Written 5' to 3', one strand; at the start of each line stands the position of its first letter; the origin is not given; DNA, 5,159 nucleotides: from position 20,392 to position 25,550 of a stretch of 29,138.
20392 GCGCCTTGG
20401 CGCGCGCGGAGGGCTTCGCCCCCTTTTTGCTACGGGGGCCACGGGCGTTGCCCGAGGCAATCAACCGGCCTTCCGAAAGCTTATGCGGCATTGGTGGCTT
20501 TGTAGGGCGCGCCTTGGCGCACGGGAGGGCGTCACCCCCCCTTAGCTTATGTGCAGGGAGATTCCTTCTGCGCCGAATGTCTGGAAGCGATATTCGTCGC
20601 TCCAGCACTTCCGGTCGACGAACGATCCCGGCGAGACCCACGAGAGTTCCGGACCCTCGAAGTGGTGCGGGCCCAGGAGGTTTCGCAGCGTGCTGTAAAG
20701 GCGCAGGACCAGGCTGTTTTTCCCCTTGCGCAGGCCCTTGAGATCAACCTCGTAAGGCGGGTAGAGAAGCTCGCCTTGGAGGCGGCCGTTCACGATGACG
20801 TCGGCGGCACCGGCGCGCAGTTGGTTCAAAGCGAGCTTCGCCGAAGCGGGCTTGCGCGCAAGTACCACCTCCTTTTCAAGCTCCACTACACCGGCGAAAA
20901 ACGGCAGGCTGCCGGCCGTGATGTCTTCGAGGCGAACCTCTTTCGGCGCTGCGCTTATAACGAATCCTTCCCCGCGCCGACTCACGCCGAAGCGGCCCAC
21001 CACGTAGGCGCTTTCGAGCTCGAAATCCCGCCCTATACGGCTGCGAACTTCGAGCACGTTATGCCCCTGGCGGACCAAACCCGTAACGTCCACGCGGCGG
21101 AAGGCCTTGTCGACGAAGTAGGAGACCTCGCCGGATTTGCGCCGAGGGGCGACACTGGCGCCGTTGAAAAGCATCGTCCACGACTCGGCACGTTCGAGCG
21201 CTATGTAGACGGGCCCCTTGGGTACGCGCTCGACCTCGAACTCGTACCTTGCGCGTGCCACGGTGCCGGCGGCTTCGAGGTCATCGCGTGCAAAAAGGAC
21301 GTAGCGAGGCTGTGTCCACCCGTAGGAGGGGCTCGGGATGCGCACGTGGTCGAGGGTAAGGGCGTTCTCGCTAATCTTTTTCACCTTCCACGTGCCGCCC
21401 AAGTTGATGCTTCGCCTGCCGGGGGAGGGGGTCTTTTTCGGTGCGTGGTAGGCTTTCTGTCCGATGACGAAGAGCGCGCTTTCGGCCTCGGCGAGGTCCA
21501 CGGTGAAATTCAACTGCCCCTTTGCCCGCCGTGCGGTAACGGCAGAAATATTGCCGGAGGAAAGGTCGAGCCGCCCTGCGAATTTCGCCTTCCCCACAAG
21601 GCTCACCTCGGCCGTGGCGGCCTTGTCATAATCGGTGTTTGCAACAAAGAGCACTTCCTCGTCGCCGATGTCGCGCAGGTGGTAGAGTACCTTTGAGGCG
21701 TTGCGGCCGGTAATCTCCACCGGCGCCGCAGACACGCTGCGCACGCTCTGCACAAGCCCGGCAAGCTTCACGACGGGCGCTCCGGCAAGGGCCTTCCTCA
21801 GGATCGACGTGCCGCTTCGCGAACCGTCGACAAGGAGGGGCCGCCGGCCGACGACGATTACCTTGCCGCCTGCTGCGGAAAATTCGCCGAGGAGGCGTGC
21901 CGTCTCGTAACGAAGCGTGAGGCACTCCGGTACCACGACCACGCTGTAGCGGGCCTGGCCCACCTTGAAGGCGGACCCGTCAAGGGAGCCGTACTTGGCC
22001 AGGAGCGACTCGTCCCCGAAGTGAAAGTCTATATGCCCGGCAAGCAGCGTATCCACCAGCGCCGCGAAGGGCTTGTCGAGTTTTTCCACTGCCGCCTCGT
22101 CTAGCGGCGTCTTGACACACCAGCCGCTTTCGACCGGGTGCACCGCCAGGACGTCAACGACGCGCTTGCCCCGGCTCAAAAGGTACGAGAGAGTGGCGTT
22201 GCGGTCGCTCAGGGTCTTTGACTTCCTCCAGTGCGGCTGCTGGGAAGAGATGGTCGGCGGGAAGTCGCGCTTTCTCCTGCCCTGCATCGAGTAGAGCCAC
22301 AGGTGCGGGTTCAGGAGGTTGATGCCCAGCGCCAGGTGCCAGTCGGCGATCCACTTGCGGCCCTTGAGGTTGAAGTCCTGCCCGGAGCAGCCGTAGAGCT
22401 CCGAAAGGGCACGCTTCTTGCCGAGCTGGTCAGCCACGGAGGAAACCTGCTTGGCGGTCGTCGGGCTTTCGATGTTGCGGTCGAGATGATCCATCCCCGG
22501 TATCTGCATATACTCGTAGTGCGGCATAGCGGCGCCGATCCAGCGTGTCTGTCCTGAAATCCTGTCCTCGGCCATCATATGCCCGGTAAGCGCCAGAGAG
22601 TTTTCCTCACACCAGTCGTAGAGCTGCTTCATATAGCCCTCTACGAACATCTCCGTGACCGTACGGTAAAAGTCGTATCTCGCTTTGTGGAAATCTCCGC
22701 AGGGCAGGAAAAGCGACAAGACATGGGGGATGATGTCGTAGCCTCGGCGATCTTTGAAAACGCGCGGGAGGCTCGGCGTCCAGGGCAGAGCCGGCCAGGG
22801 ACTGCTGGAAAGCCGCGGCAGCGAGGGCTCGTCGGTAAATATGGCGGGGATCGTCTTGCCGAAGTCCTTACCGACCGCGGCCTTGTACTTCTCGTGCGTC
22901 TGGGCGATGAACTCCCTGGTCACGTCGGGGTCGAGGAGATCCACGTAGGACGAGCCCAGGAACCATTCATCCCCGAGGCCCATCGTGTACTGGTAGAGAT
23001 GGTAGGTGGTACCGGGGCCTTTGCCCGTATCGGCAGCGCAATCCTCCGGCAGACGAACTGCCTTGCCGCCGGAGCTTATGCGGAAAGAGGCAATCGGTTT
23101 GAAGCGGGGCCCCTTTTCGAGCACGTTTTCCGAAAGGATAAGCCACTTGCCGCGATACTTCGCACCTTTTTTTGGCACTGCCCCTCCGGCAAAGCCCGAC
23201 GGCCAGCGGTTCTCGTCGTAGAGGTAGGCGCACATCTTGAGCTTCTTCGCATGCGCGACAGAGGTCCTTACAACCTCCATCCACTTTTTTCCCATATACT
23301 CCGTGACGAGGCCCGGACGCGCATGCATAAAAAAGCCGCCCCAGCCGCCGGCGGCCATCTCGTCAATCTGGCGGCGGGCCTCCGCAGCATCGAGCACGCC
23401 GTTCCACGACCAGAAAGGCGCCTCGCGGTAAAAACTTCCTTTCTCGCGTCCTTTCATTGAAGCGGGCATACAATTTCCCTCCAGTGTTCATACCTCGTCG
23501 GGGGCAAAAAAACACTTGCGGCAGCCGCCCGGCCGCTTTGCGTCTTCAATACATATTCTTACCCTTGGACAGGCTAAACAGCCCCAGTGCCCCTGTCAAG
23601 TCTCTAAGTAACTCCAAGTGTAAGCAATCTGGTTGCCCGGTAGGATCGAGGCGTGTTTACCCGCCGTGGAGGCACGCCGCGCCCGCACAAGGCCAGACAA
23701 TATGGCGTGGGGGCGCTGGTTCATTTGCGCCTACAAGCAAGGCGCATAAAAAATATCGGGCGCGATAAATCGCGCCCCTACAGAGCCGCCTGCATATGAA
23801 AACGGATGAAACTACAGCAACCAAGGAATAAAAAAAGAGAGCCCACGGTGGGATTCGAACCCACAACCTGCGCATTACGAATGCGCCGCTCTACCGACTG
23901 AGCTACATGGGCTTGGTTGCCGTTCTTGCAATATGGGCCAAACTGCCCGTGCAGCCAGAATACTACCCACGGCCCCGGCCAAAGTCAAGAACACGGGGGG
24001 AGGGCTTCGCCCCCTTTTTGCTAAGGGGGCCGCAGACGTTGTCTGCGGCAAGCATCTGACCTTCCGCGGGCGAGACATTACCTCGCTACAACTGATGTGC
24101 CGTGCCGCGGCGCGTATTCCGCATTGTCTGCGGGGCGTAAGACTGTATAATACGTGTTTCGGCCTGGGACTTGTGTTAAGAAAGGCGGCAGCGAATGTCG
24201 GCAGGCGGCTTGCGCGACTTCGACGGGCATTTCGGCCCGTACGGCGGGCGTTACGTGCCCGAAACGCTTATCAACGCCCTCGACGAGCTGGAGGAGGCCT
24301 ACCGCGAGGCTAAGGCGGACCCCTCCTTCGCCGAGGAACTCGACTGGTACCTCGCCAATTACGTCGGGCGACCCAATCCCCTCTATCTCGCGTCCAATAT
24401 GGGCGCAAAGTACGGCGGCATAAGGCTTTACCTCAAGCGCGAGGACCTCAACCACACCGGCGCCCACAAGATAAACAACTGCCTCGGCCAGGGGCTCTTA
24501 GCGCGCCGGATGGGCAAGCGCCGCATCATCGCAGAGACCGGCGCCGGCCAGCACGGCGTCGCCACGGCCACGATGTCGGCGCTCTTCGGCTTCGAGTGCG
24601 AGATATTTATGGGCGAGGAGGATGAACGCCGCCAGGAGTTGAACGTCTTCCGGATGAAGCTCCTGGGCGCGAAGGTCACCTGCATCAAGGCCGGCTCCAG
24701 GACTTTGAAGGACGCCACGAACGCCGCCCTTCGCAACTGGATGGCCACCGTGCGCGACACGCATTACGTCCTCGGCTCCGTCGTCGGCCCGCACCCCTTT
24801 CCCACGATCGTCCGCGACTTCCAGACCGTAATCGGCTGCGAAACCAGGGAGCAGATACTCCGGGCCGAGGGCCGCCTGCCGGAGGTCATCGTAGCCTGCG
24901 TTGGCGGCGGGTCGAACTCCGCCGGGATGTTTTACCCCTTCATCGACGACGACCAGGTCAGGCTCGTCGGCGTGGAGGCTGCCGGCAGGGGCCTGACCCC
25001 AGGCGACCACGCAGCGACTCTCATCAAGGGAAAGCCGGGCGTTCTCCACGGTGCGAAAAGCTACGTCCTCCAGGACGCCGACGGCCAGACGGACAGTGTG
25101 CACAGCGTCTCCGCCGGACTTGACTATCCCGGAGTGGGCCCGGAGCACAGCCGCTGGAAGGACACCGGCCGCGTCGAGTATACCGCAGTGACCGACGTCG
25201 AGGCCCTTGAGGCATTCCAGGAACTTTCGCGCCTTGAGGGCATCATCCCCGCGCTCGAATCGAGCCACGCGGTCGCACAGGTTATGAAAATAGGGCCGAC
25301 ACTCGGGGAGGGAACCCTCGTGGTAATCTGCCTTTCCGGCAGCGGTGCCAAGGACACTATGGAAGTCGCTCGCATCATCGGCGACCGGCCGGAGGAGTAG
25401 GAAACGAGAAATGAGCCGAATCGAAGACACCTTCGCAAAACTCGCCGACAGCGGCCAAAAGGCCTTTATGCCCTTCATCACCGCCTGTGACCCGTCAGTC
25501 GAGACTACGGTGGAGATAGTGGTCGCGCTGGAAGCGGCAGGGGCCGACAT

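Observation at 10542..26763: Combinatorial REP mosaic: about 20 GTAG-hairpins with at least 9 different stems built from shared linkers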

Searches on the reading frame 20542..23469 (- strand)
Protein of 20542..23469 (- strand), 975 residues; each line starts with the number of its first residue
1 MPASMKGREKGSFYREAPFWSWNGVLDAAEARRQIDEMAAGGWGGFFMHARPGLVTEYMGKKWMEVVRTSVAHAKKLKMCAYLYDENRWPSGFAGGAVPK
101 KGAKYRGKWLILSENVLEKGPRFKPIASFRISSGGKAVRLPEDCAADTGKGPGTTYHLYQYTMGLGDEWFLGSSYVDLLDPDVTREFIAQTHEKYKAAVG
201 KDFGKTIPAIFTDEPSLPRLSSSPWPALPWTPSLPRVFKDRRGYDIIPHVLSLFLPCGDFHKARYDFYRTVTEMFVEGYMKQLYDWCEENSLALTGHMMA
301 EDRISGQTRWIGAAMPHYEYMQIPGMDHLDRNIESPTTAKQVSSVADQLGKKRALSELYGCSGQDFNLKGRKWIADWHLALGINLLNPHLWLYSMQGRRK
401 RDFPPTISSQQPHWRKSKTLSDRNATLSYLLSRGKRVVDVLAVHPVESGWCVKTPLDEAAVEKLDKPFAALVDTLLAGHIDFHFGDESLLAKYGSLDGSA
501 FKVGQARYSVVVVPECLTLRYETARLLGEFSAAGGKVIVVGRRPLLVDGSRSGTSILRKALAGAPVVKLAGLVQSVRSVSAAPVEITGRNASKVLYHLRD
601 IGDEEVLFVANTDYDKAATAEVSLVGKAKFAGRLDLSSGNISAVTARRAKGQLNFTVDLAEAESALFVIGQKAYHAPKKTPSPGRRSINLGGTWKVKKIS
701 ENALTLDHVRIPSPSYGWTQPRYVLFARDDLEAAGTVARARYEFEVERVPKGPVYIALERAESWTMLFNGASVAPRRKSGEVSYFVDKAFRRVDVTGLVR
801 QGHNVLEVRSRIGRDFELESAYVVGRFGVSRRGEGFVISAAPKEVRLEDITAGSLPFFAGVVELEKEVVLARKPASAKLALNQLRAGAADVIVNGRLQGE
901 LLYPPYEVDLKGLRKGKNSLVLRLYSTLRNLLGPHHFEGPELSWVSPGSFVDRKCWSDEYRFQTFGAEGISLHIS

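Call 17: search_protein_families(library=pfam, proteins=[window:20542-23469:-])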
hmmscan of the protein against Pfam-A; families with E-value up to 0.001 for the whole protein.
window:20542-23469:- (975 aa): 1 family
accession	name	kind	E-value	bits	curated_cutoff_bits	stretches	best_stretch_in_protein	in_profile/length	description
PF17132.9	Glyco_hydro_106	-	3.1e-12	46.2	29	1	176-620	268-717/743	alpha-L-rhamnosidase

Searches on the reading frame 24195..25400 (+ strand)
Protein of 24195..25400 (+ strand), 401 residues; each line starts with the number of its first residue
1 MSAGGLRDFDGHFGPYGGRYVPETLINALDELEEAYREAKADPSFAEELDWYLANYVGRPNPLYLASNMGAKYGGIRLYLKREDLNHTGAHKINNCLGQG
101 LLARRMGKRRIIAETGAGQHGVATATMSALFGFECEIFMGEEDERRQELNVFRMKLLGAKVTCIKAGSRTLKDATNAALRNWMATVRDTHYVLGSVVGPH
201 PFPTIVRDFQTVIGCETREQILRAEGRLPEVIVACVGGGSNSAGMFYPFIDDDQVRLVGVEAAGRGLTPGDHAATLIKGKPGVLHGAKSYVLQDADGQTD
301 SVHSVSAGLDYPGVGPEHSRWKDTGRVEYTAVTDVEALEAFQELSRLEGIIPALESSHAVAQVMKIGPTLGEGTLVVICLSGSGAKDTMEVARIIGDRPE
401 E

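Call 17: search_protein_families(library=pfam, proteins=[window:24195-25400:+])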
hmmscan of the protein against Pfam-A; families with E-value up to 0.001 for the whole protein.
window:24195-25400:+ (401 aa): 1 family
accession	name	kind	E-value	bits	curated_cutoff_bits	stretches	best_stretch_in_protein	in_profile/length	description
PF00291.31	PALP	-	4.6e-37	128.4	35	1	58-382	5-295/295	Pyridoxal-phosphate dependent enzyme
